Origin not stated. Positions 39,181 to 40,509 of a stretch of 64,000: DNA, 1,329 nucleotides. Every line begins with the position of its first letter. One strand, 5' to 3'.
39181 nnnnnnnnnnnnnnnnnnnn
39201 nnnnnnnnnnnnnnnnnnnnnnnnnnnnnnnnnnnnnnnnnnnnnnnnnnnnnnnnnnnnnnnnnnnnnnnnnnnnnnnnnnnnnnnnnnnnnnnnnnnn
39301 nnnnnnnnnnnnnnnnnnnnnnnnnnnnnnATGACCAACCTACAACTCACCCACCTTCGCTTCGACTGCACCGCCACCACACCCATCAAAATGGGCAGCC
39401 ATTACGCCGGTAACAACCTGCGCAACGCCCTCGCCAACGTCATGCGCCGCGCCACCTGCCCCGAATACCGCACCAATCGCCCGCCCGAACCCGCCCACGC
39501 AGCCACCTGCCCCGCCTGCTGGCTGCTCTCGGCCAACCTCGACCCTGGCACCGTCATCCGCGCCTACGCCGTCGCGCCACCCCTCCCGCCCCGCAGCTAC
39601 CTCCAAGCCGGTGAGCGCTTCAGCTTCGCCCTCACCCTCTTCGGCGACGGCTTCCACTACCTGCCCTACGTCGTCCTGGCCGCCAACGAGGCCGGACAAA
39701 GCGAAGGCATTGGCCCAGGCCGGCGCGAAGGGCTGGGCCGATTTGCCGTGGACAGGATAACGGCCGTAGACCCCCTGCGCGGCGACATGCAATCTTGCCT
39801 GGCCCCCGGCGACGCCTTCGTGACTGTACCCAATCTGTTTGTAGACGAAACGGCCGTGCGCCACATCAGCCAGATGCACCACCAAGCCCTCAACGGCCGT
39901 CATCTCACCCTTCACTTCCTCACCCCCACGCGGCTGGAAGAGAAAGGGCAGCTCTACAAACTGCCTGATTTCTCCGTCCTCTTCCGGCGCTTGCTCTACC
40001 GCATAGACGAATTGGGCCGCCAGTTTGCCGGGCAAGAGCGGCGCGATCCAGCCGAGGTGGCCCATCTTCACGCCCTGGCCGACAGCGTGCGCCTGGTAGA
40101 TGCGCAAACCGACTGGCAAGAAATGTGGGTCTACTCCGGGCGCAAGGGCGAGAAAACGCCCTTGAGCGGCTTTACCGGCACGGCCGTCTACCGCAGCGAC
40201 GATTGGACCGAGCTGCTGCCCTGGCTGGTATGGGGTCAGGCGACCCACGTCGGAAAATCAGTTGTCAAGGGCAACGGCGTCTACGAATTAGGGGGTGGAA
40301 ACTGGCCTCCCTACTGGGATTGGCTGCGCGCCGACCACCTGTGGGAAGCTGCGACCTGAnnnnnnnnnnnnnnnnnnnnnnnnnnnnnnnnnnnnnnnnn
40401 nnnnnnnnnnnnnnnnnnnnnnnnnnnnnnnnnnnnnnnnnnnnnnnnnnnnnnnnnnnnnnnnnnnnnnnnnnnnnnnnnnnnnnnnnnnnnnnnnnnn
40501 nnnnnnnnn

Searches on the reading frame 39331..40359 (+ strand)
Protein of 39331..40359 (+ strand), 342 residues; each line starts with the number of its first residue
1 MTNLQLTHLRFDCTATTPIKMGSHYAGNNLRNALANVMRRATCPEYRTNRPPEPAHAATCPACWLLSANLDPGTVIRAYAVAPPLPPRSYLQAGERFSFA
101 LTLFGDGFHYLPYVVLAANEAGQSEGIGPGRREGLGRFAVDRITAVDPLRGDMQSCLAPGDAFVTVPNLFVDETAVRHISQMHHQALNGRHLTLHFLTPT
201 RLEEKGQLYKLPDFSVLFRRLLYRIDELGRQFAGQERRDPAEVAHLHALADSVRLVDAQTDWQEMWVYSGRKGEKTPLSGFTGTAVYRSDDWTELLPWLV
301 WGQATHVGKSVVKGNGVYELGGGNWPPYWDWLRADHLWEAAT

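Call 7: search_protein_families(library=ncbifam, proteins=[window:39331-40359:+], max_evalue=0.01)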
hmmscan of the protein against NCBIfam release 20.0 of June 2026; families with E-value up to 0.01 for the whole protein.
window:39331-40359:+ (342 aa): 0 families

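Call 8: search_protein_families(library=pfam, proteins=[window:39331-40359:+], max_evalue=0.01)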
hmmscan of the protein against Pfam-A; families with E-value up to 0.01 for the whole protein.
window:39331-40359:+ (342 aa): 1 family
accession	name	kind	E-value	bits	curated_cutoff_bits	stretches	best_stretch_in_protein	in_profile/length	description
PF10040.14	CRISPR_Cas6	-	6.2e-16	59.3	25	1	194-318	1-89/89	CRISPR-associated endoribonuclease Cas6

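Call 17: find_homologous_proteins(query=window:39331-40359:+, max_evalue=1e-10)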
Query window:39331-40359:+ (342 aa): 359 proteins with E <= 1e-10 among 2933 candidates; the best 120 are listed.
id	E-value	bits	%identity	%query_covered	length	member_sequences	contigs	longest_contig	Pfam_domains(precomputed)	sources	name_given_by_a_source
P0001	2.7e-223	759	93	100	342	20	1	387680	PF27225.1,PF10040.15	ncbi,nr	ncbi:MAG: CRISPR system precrRNA processing endoribonuclease RAMP protein Cas6 [Chloroflexi bacteriu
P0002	2.4e-195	667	83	99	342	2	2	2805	PF27225.1,PF10040.15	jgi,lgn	-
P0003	3.5e-190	650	82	99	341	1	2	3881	PF27225.1,PF10040.15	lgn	-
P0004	5.5e-188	643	80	99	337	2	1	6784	PF27225.1,PF10040.15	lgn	-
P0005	9.1e-187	639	80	99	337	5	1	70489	PF27225.1,PF10040.15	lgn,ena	-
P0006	1.6e-177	608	77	99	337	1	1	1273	PF27225.1,PF10040.15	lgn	-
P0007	1.5e-175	602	77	98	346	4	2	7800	PF27225.1,PF10040.15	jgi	jgi:hypothetical protein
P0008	1.8e-166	572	72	99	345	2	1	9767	PF27225.1,PF10040.15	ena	-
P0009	5.1e-163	560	71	97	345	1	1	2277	PF27225.1,PF10040.15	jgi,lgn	jgi:hypothetical protein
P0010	5.1e-161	554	70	99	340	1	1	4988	PF27225.1,PF10040.15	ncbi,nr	ncbi:MAG: CRISPR system precrRNA processing endoribonuclease RAMP protein Cas6 [Chloroflexi bacteriu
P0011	7.3e-159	547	67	99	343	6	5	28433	PF27225.1,PF10040.15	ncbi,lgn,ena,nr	ncbi:MAG: CRISPR system precrRNA processing endoribonuclease RAMP protein Cas6 [Ardenticatenaceae ba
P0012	1.2e-158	546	70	98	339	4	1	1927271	PF27225.1,PF10040.15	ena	-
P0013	1.3e-158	546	70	99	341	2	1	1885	PF27225.1,PF10040.15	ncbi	-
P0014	1.5e-158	546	70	97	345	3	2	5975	PF27225.1,PF10040.15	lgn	-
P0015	2.4e-158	545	70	99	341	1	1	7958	PF27225.1,PF10040.15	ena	-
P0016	2.0e-157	542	69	99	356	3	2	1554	PF27225.1,PF10040.15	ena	-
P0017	2.4e-157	542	69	99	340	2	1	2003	PF27225.1,PF10040.15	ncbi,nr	ncbi:MAG: CRISPR system precrRNA processing endoribonuclease RAMP protein Cas6 [Anaerolineales bacte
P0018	2.6e-157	542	68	99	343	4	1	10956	PF27225.1,PF10040.15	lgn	-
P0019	2.9e-157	541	70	98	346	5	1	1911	PF27225.1,PF10040.15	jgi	jgi:hypothetical protein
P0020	4.4e-157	541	71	96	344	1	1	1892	PF27225.1,PF10040.15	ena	-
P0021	1.8e-156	539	70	99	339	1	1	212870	PF27225.1,PF10040.15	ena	-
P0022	6.4e-156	537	66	99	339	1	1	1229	PF27225.1,PF10040.15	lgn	-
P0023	7.1e-156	537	68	99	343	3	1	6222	PF27225.1,PF10040.15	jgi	-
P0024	7.5e-155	534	68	98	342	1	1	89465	PF27225.1,PF10040.15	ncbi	-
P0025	9.9e-155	533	68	99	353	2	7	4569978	PF27225.1,PF10040.15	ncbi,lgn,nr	ncbi:MAG: hypothetical protein BroJett015_25780 [Chloroflexota bacterium]|nr:CRISPR system precrRNA 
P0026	1.2e-153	530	69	99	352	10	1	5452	PF27225.1,PF10040.15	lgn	-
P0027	2.7e-153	528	69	98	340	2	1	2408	PF27225.1,PF10040.15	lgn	-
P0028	1.6e-152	526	66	98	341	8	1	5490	PF27225.1,PF10040.15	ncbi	-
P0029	2.8e-152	525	69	97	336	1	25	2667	PF27225.1,PF10040.15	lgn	-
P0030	3.8e-152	525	64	99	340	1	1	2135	PF27225.1,PF10040.15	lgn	-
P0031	1.3e-151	523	67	99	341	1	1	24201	PF27225.1,PF10040.15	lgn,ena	-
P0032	1.5e-151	523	68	97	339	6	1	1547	PF27225.1,PF10040.15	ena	-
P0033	4.3e-151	521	66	99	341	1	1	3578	PF27225.1,PF10040.15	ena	-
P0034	7.8e-151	520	65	99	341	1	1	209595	PF27225.1,PF10040.15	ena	-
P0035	1.6e-150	519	66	97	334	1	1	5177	PF27225.1,PF10040.15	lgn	-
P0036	3.7e-150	518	67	98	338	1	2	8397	PF27225.1,PF10040.15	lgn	-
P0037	4.5e-148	511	65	98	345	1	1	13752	PF27225.1,PF10040.15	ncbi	-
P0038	7.9e-148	510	67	97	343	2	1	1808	PF27225.1,PF10040.15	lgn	-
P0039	8.0e-147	507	65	98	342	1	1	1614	PF27225.1,PF10040.15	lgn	-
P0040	4.2e-146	505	68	97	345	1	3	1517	PF27225.1,PF10040.15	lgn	-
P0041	2.6e-144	499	65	97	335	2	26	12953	PF27225.1,PF10040.15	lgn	-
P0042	3.4e-136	472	63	97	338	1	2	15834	PF27225.1,PF10040.15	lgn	-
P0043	4.4e-136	472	62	97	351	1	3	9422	PF27225.1,PF10040.15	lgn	-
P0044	6.0e-135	468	58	98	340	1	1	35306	PF27225.1,PF10040.15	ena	-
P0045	1.1e-132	461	64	97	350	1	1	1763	PF27225.1,PF10040.15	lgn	-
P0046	1.2e-131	457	60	97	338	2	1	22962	PF27225.1,PF10040.15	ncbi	ncbi:MAG: hypothetical protein Kow0080_36340 [Candidatus Promineifilaceae bacterium]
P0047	1.9e-127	443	59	98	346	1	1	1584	PF27225.1,PF10040.15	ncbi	-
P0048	1.7e-126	440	59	98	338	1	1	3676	PF27225.1,PF10040.15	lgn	-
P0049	4.1e-125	436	58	97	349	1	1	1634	PF27225.1,PF10040.15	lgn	-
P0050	2.1e-124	433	59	97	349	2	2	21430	PF27225.1,PF10040.15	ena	-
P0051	5.0e-124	432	60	98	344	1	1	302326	PF27225.1,PF10040.15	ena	-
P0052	2.0e-123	430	60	97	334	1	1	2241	PF27225.1,PF10040.15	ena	-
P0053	3.3e-123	429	59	97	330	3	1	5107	PF27225.1,PF10040.15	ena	-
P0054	4.2e-123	429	58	98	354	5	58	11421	PF27225.1,PF10040.15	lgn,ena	-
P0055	4.8e-122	426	59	98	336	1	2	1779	PF27225.1,PF10040.15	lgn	-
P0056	2.2e-121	423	56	98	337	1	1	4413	PF27225.1,PF10040.15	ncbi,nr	ncbi:MAG: CRISPR system precrRNA processing endoribonuclease RAMP protein Cas6 [bacterium]|nr:CRISPR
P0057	3.3e-120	420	57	98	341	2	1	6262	PF27225.1,PF10040.15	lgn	-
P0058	1.6e-119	417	58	98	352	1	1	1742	PF27225.1,PF10040.15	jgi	-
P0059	1.6e-119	417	56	96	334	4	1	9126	PF27225.1,PF10040.15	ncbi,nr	ncbi:MAG: CRISPR system precrRNA processing endoribonuclease RAMP protein Cas6 [Anaerolineales bacte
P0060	3.6e-119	416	57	98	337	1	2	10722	PF27225.1,PF10040.15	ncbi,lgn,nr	ncbi:MAG: CRISPR system precrRNA processing endoribonuclease RAMP protein Cas6 [Chloroflexi bacteriu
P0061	7.2e-119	415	56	96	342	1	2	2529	PF27225.1,PF10040.15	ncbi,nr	ncbi:MAG: CRISPR system precrRNA processing endoribonuclease RAMP protein Cas6 [Chloroflexi bacteriu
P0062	1.0e-118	415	56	97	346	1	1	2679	PF27225.1,PF10040.15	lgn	-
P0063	1.7e-118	414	59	96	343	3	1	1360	PF27225.1,PF10040.15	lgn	-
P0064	3.7e-118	413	57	98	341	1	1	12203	PF27225.1,PF10040.15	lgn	-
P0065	1.5e-117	411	58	97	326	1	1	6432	PF27225.1,PF10040.15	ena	-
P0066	3.6e-117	410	56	98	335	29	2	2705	PF27225.1,PF10040.15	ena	-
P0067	2.5e-116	407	54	97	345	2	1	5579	PF27225.1,PF10040.15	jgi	-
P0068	3.9e-116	406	54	98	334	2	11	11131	PF27225.1,PF10040.15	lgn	-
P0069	1.9e-115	404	57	97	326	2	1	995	PF27225.1,PF10040.15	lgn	-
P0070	3.3e-115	403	58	93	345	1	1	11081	PF27225.1,PF10040.15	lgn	-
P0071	9.0e-115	402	57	97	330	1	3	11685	PF27225.1,PF10040.15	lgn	-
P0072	1.1e-114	401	58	97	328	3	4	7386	PF27225.1,PF10040.15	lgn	-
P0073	1.4e-114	401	54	98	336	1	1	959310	PF27225.1,PF10040.15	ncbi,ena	-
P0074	1.7e-114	401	55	97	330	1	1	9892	PF27225.1,PF10040.15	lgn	-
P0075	2.3e-114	400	56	98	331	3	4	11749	PF27225.1,PF10040.15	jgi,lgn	jgi:hypothetical protein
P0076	4.6e-114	399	71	73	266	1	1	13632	PF27225.1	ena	-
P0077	4.9e-113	396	56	93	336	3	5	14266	PF27225.1,PF10040.15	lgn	-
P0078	9.5e-113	395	57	97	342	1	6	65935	PF27225.1,PF10040.15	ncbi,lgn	ncbi:MAG: CRISPR system precrRNA processing endoribonuclease RAMP protein Cas6 [Anaerolineae bacteri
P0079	2.8e-112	394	55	97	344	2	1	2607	PF27225.1,PF10040.15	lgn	-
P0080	3.6e-112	393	69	72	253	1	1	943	PF27225.1,PF10040.15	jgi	jgi:hypothetical protein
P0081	7.5e-112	392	57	97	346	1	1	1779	PF27225.1,PF10040.15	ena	-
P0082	3.5e-110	387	55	96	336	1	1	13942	PF27225.1,PF10040.15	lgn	-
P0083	8.3e-110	385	55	94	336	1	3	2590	PF27225.1,PF10040.15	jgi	jgi:hypothetical protein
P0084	1.5e-109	384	54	96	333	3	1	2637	PF27225.1,PF10040.15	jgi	jgi:hypothetical protein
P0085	1.7e-109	384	54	96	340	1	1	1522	PF27225.1,PF10040.15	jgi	jgi:hypothetical protein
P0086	3.6e-109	383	53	97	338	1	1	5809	PF27225.1,PF10040.15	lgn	-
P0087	3.6e-109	383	53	97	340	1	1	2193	PF27225.1,PF10040.15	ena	-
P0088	1.4e-108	381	55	97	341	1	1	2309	PF27225.1,PF10040.15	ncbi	ncbi:MAG: CRISPR system precrRNA processing endoribonuclease RAMP protein Cas6 [Candidatus Promineif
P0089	3.7e-108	380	52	97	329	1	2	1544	PF27225.1,PF10040.15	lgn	-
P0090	5.6e-108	379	53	95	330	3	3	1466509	PF27225.1,PF10040.15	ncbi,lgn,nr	ncbi:MAG: CRISPR system precrRNA processing endoribonuclease RAMP protein Cas6 [Anaerolineae bacteri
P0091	6.0e-108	379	53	98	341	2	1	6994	PF27225.1,PF10040.15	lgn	-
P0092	1.2e-106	375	51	96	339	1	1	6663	PF27225.1,PF10040.15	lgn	-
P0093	1.8e-106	374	53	95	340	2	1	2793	PF27225.1,PF10040.15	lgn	-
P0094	3.6e-106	373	50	96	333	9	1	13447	PF27225.1,PF10040.15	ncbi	-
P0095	4.2e-106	373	54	96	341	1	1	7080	PF27225.1,PF10040.15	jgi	jgi:hypothetical protein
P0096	5.8e-106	373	50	98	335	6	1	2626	PF27225.1,PF10040.15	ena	-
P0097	7.6e-106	372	54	95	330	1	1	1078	PF27225.1,PF10040.15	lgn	-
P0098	8.4e-106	372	54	95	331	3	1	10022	PF27225.1,PF10040.15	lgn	-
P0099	1.2e-105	372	53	96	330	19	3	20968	PF27225.1,PF10040.15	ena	-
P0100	1.3e-105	372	52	96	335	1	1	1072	PF27225.1,PF10040.15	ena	-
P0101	1.7e-105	371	53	92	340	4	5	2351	PF27225.1,PF10040.15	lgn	-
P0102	5.8e-105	369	53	93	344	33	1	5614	PF27225.1,PF10040.15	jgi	-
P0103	8.5e-105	369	53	96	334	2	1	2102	PF27225.1,PF10040.15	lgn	-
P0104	3.7e-104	367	51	97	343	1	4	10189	PF27225.1,PF10040.15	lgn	-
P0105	8.0e-104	366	52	95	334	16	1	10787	PF27225.1,PF10040.15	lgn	-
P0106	1.4e-103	365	53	96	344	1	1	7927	PF27225.1,PF10040.15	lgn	-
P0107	1.5e-103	365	52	96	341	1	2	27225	PF27225.1,PF10040.15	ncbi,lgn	-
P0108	8.9e-103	362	51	97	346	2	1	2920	PF27225.1,PF10040.15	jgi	jgi:hypothetical protein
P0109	1.3e-102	362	53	95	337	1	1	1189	PF27225.1,PF10040.15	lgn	-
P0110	2.0e-102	361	53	96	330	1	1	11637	PF27225.1,PF10040.15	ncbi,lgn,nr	ncbi:MAG: CRISPR system precrRNA processing endoribonuclease RAMP protein Cas6 [Anaerolineales bacte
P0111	2.3e-102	361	53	96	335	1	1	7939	PF27225.1,PF10040.15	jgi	jgi:hypothetical protein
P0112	3.5e-102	360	53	94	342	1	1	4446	PF27225.1,PF10040.15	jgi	jgi:hypothetical protein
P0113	1.4e-101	358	52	96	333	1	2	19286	PF27225.1,PF10040.15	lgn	-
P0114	1.5e-101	358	52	97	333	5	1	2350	PF27225.1,PF10040.15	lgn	-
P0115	3.8e-101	357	52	97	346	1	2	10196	PF27225.1,PF10040.15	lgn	-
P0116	4.9e-101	357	57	90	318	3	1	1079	PF27225.1,PF10040.15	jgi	jgi:hypothetical protein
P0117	7.3e-101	356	51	98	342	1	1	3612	PF27225.1,PF10040.15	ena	-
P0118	1.0e-100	355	52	96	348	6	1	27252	PF27225.1,PF10040.15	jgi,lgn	-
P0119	1.4e-100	355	50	97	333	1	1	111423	PF27225.1,PF10040.15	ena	-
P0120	1.7e-100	355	52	96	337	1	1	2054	PF27225.1,PF10040.15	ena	-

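Call 21: find_related_loci(query=A2, collection=genome_contigs, flank=10000)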
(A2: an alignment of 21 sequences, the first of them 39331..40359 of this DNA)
Query A2 (342 aa) in genome_contigs; peptide patterns used: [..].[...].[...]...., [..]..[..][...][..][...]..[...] (x = any residue, [..] = any of these).
401 stretches matched a pattern; 44 encode a relative of the query (tblastn E <= 1e-3); 43 distinct loci.
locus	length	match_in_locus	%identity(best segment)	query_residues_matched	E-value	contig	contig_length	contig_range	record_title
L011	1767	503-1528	98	1-342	0e+0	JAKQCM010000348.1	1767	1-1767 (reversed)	MAG: Chloroflexota bacterium isolate USCA_metabat.78 k141_821083, whole genome shotgun sequence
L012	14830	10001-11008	73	1-333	3e-166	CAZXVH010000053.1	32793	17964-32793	MAG TPA_asm: uncultured Ardenticatenaceae bacterium isolate binchicken_co235_31 genome assembly, contig: NODE_3189_lengt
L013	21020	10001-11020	69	1-337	3e-160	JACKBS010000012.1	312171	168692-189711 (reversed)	MAG: Ardenticatenaceae bacterium isolate HK-STAS-CHLO-27 HK-STAS-CHLO-27_12, whole genome shotgun sequence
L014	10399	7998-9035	69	1-337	4e-158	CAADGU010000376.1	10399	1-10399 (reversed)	uncultured Chloroflexi bacterium isolate CFX4.fa.gz genome assembly, contig: k127_1155557, whole genome shotgun sequence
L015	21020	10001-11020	69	1-339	7e-158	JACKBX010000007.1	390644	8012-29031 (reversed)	MAG: Ardenticatenaceae bacterium isolate HK-STAS-CHLO-32 HK-STAS-CHLO-32_7, whole genome shotgun sequence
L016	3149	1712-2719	65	1-335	5e-160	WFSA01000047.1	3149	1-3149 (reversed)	MAG: Anaerolineae bacterium isolate S016_13 k151_183509, whole genome shotgun sequence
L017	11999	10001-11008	65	3-337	2e-148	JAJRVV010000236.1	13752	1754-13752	MAG: Chloroflexota bacterium isolate Dive96_bin10.74 k141_5134949, whole genome shotgun sequence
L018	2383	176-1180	56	1-332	1e-128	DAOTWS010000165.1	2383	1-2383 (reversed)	MAG TPA_asm: Anaerolineae bacterium isolate H16_161 k91_1933120, whole genome shotgun sequence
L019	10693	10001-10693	77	1-231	5e-118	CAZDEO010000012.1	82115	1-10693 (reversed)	MAG TPA_asm: uncultured Anaerolinea sp. isolate SRP304446_co1_155 genome assembly, contig: NODE_154_length_82115_cov_13.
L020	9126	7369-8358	56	3-332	5e-116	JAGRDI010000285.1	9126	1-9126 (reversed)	MAG: Anaerolineales bacterium isolate HKST-UBA48 2012-05-30_1_(paired)_contig_360437, whole genome shotgun sequence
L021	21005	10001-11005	54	1-335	8e-116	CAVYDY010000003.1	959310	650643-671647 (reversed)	MAG: uncultured Chloroflexia bacterium isolate MFD03804.bin.2.16 genome assembly, contig: contig_16277, whole genome sho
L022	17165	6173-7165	57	2-332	2e-114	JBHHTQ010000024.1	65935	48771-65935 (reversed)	MAG: Anaerolineae bacterium isolate S.9.sp3_bin.44 NODE_40_length_65935_cov_10.431193, whole genome shotgun sequence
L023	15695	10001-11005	57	1-335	5e-113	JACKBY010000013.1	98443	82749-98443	MAG: Promineifilum sp. isolate HK-STAS-CHLO-33 HK-STAS-CHLO-33_13, whole genome shotgun sequence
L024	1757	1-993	54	3-333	2e-118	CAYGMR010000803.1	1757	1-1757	MAG TPA_asm: uncultured Ardenticatenaceae bacterium isolate ERP116193_co2_401 genome assembly, contig: NODE_147769_lengt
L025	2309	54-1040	55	2-334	5e-112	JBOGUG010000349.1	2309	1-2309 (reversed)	MAG: Candidatus Promineifilaceae bacterium isolate M3-S_concoct.bin.207 k127_2234468, whole genome shotgun sequence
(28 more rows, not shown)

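Call 77: search_solved_structures(query=window:39331-40359:+, max_evalue=1)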
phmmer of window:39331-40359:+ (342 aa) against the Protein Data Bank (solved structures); distinct sequences matched with E-value up to 1: 1.
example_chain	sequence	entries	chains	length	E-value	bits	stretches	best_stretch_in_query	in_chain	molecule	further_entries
7dtp_A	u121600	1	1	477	0.36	13.1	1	37-95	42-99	agmatine coumaroyltransferase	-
